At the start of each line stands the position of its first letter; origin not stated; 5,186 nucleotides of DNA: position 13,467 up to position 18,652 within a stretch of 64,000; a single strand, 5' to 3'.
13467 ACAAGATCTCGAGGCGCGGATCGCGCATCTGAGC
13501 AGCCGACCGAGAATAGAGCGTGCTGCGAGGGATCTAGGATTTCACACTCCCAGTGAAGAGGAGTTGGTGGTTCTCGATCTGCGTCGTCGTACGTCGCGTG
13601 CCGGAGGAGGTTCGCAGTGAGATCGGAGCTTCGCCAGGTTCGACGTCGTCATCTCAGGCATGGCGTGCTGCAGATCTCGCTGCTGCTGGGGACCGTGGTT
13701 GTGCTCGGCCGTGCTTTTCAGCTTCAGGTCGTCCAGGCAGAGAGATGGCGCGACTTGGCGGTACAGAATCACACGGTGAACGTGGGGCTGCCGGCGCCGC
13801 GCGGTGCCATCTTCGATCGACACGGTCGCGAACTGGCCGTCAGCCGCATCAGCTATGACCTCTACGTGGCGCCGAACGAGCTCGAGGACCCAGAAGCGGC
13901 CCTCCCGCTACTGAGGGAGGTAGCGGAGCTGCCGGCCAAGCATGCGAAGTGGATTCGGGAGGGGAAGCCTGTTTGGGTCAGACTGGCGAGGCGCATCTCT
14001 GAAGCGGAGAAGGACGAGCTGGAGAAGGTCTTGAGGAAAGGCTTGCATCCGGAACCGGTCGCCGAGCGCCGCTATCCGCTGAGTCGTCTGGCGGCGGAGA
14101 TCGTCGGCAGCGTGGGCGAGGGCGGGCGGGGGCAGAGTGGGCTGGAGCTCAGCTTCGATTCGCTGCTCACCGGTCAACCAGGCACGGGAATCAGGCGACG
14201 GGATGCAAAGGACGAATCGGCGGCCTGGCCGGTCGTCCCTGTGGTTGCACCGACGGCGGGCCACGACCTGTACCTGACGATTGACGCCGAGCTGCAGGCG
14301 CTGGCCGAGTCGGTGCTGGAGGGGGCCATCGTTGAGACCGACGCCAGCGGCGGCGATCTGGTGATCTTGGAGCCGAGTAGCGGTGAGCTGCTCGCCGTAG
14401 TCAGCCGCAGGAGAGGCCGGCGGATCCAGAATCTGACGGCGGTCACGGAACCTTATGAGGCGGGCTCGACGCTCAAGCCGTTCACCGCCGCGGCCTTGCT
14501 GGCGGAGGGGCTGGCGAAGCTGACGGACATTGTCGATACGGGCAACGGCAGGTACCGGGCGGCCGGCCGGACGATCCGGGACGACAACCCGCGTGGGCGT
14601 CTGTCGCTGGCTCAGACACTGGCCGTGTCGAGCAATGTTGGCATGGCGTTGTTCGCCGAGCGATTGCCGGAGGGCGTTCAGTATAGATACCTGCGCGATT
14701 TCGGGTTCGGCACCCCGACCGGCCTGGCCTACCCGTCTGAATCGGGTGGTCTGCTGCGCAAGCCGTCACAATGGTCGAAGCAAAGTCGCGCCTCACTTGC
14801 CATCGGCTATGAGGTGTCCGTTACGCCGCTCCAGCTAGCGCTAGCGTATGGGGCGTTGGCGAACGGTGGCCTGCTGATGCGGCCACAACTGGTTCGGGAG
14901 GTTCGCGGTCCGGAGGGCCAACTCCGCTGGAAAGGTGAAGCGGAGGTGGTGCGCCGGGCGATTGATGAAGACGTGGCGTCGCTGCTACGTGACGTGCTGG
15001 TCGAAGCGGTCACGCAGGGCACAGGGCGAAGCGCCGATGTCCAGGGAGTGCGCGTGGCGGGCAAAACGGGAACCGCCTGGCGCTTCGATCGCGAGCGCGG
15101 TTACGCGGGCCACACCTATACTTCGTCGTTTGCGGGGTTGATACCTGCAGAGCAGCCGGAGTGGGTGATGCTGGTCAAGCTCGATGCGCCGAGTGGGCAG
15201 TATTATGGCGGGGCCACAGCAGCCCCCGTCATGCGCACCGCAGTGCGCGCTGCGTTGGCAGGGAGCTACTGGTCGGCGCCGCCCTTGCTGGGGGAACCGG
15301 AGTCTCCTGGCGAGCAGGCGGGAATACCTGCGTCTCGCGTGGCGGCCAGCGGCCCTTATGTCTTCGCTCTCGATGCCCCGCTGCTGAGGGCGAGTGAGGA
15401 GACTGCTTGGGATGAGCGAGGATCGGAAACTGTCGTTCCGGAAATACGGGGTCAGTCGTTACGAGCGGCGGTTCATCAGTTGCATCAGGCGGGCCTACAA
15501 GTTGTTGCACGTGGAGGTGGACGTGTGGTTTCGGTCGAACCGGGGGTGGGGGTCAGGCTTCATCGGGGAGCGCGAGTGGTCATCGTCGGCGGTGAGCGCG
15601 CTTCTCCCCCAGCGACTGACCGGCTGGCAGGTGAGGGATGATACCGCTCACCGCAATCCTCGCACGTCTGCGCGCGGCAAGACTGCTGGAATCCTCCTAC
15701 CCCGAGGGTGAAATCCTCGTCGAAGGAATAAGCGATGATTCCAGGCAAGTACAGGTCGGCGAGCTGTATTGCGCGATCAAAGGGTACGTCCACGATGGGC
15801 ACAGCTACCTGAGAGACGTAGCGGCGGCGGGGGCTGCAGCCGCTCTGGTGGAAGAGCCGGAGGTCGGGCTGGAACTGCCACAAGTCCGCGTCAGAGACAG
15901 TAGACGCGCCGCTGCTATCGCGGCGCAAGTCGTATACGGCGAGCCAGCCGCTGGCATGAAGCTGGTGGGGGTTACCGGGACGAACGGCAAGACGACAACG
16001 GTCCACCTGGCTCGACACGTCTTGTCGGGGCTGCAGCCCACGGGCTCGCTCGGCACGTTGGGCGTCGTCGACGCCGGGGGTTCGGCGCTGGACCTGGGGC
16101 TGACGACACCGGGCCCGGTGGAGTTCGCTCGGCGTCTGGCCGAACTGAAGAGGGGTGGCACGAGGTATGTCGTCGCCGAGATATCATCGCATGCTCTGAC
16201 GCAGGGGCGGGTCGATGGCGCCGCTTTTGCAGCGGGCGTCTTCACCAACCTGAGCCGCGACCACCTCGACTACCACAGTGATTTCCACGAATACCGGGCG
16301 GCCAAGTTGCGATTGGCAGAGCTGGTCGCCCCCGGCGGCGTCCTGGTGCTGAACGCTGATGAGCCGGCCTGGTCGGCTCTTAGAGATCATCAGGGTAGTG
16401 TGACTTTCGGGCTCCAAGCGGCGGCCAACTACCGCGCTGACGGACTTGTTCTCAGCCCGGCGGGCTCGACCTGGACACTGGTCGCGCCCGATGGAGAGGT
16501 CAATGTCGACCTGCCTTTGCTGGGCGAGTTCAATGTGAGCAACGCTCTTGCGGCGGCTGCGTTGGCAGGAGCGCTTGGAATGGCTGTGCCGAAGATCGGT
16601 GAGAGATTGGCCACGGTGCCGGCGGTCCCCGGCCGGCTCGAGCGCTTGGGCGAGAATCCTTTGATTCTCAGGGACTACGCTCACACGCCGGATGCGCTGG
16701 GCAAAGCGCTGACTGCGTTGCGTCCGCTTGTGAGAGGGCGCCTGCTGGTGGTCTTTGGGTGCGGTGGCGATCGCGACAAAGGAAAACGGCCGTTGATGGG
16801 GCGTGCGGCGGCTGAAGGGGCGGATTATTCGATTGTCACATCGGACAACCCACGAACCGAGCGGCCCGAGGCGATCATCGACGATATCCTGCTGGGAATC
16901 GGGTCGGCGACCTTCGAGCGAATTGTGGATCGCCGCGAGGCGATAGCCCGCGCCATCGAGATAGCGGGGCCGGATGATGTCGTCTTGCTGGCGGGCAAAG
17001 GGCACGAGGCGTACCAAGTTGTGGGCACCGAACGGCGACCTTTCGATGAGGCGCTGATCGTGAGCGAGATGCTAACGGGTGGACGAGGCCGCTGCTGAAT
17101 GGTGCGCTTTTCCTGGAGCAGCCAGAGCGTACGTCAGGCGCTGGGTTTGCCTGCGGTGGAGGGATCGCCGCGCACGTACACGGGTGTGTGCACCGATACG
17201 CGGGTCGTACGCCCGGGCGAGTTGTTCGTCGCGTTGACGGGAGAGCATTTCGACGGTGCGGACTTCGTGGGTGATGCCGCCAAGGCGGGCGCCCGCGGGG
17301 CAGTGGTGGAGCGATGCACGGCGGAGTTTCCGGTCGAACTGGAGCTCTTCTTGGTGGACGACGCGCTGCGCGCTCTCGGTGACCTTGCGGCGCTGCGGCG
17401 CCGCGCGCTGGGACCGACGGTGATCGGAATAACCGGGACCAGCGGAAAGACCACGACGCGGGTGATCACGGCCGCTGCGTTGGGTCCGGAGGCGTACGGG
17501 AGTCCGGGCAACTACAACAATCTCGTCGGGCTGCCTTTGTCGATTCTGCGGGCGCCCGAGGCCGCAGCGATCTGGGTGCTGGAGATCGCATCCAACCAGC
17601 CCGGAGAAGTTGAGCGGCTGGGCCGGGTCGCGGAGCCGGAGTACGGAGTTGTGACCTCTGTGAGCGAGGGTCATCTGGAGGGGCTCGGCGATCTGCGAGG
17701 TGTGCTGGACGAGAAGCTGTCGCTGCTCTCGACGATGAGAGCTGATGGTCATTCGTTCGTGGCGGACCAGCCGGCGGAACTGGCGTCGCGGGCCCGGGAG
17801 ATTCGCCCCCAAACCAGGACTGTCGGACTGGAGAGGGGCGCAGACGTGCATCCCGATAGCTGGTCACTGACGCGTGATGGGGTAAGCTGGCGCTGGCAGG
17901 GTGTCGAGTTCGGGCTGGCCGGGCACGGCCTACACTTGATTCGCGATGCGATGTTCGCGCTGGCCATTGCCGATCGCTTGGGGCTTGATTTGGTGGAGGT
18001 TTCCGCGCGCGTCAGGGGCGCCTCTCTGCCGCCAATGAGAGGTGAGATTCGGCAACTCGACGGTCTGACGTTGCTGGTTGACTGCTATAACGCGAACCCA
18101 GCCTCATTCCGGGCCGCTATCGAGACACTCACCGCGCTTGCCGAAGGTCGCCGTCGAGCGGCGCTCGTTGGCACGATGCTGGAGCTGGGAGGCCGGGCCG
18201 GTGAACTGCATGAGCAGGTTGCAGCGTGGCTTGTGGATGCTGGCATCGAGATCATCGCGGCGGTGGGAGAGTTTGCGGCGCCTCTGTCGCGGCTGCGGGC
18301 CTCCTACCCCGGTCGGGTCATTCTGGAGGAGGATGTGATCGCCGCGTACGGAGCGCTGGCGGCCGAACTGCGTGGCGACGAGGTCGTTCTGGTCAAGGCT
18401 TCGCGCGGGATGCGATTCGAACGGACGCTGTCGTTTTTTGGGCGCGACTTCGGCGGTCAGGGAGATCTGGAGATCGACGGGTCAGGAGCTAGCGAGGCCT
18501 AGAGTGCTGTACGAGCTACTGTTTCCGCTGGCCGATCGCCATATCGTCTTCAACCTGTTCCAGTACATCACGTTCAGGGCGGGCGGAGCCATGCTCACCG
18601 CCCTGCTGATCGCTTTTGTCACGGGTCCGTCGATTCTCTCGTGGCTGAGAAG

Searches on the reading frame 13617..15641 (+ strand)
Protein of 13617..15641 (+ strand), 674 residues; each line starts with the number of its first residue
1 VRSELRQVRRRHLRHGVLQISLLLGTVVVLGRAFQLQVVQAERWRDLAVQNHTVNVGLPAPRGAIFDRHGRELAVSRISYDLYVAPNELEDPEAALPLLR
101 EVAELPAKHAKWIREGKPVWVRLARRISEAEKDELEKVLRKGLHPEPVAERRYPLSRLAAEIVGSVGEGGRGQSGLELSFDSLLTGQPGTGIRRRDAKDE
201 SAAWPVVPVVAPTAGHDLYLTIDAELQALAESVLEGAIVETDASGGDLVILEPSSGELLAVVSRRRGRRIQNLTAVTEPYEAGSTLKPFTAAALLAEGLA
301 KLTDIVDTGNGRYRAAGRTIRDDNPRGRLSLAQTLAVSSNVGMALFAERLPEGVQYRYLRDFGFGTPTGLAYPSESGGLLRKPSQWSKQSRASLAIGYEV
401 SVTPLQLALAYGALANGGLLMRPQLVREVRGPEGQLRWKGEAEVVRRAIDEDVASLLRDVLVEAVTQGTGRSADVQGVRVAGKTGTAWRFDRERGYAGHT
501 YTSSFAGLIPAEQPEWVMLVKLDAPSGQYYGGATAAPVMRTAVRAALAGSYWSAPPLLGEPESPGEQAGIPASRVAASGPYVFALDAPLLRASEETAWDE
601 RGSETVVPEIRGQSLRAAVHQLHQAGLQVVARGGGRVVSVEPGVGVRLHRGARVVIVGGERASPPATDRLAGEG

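Call 45: search_protein_families(library=ncbifam, proteins=[window:13617-15641:+], max_evalue=1e-20)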
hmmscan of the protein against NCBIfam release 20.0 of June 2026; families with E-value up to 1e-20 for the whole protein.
window:13617-15641:+ (674 aa): 8 families
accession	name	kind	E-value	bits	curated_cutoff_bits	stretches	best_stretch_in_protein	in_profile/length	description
TIGR02214.1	spoVD_pbp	equivalog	3.4e-94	316.4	688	1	20-547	7-555/636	stage V sporulation protein D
TIGR03423.1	pbp2_mrdA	equivalog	5.8e-74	249.7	455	2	275-547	300-591/593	penicillin-binding protein 2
NF053573.1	PBP2_PenA_Neis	exception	3e-68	230.8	1105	1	22-546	35-560/572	peptidoglycan D,D-transpeptidase PBP2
NF011685.0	PRK15105.1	subfamily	4.8e-61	207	737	1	14-544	23-555/588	peptidoglycan glycosyltransferase FtsI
NF038271.1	strep_PBP2X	exception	7e-41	140.2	1050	1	132-528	164-595/750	penicillin-binding protein PBP2X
TIGR02074.1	PBP_1a_fam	subfamily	6.9e-32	110.9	508.75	1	213-489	221-485/535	PBP1A family penicillin-binding protein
NF008061.0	PRK10795.1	equivalog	3.5e-24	85.4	962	0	172-492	207-554/634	peptidoglycan DD-transpeptidase MrdA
NF051842.1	PBP4_5_Efaec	equivalog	6.9e-23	80.9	700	0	59-263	162-373/668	penicillin-binding protein PBP4(5)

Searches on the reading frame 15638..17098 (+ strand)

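Call 45: search_protein_families(library=ncbifam, proteins=[window:15638-17098:+], max_evalue=1e-20)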
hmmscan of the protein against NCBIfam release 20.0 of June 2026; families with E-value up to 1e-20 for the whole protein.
window:15638-17098:+ (486 aa): 18 families
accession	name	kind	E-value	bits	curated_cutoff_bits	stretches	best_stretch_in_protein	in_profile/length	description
NF008896.0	PRK11929.1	equivalog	5.7e-144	481.2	1023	1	29-477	30-496/965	bifunctional UDP-N-acetylmuramoyl-L-alanyl-D-glutamate--2,6-diaminopimelate ligase MurE/UDP-N-acetylmuramoyl-tripeptide--D-alanyl-D-alanine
NF001124.0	PRK00139.1-2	equivalog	2e-141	472.2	476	1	20-480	20-493/500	UDP-N-acetylmuramoyl-L-alanyl-D-glutamate--2,6-diaminopimelate ligase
NF001126.0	PRK00139.1-4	equivalog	1.8e-137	458.9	373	1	24-480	19-483/486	UDP-N-acetylmuramoyl-L-alanyl-D-glutamate--2,6-diaminopimelate ligase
TIGR01085.1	murE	subfamily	1.7e-132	442.7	257.3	1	28-479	4-471/472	UDP-N-acetylmuramyl-tripeptide synthetase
NF001123.0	PRK00139.1-1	equivalog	6e-116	388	586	1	24-479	16-489/493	UDP-N-acetylmuramoyl-L-alanyl-D-glutamate--2,6-diaminopimelate ligase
NF010628.0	PRK14022.1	equivalog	1.1e-83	281.6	536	1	22-470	29-471/483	UDP-N-acetylmuramoyl-L-alanyl-D-glutamate--L-lysine ligase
NF001130.0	PRK00139.2-4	equivalog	8.2e-58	196.4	715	2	290-476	317-507/516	UDP-N-acetylmuramoyl-L-alanyl-D-glutamate--2,6-diaminopimelate ligase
TIGR01143.1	murF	subfamily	3.8e-43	148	288.6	0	34-130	2-97/418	UDP-N-acetylmuramoyl-tripeptide--D-alanyl-D-alanine ligase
NF001129.0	PRK00139.2-3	equivalog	1.1e-41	142.9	762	1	25-471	38-506/517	UDP-N-acetylmuramoyl-L-alanyl-D-glutamate--2,6-diaminopimelate ligase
NF001127.0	PRK00139.2-1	equivalog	1.4e-40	139.5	997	1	291-477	318-508/520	UDP-N-acetylmuramoyl-L-alanyl-D-glutamate--2,6-diaminopimelate ligase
NF001131.0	PRK00139.2-5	equivalog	1.6e-39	136.1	1000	1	25-469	33-472/483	UDP-N-acetylmuramoyl-L-alanyl-D-glutamate--2,6-diaminopimelate ligase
NF008041.0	PRK10773.1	equivalog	4.7e-34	117.9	551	1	14-346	10-332/453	UDP-N-acetylmuramoyl-tripeptide--D-alanyl-D-alanine ligase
TIGR01087.1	murD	equivalog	3.6e-29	102.1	211.95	1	173-452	150-416/441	UDP-N-acetylmuramoyl-L-alanine--D-glutamate ligase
TIGR02068.2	cya_phycin_syn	equivalog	5.4e-27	94.2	850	1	103-453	475-848/862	cyanophycin synthetase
TIGR01082.1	murC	equivalog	3.3e-26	92.4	335.1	1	198-373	169-352/449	UDP-N-acetylmuramate--L-alanine ligase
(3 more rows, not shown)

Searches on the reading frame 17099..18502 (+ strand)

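Call 45: search_protein_families(library=ncbifam, proteins=[window:17099-18502:+], max_evalue=1e-20)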
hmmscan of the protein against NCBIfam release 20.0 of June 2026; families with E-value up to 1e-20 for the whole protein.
window:17099-18502:+ (467 aa): 7 families
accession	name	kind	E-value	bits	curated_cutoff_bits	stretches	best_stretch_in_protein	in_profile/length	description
TIGR01143.1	murF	subfamily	3.3e-94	316.2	288.6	1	32-446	1-417/418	UDP-N-acetylmuramoyl-tripeptide--D-alanyl-D-alanine ligase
NF008896.0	PRK11929.1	equivalog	1.4e-87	294.6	1023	1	24-445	524-954/965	bifunctional UDP-N-acetylmuramoyl-L-alanyl-D-glutamate--2,6-diaminopimelate ligase MurE/UDP-N-acetylmuramoyl-tripeptide--D-alanyl-D-alanine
NF010693.0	PRK14093.1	equivalog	1.1e-59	202.4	544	1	5-453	6-470/479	UDP-N-acetylmuramoylalanyl-D-glutamyl-2,6-diaminopimelate--D-alanyl-D-alanine ligase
NF008041.0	PRK10773.1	equivalog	9.5e-49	166.3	551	1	22-442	19-442/453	UDP-N-acetylmuramoyl-tripeptide--D-alanyl-D-alanine ligase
NF008897.0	PRK11930.1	equivalog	6.2e-46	156.8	804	1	13-443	10-449/822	bifunctional UDP-N-acetylmuramoyl-tripeptide:D-alanyl-D-alanine ligase/alanine racemase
NF001124.0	PRK00139.1-2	equivalog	2.3e-22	79.4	476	0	26-127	27-130/500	UDP-N-acetylmuramoyl-L-alanyl-D-glutamate--2,6-diaminopimelate ligase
NF001126.0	PRK00139.1-4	equivalog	9.6e-22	77.2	373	0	25-125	21-123/486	UDP-N-acetylmuramoyl-L-alanyl-D-glutamate--2,6-diaminopimelate ligase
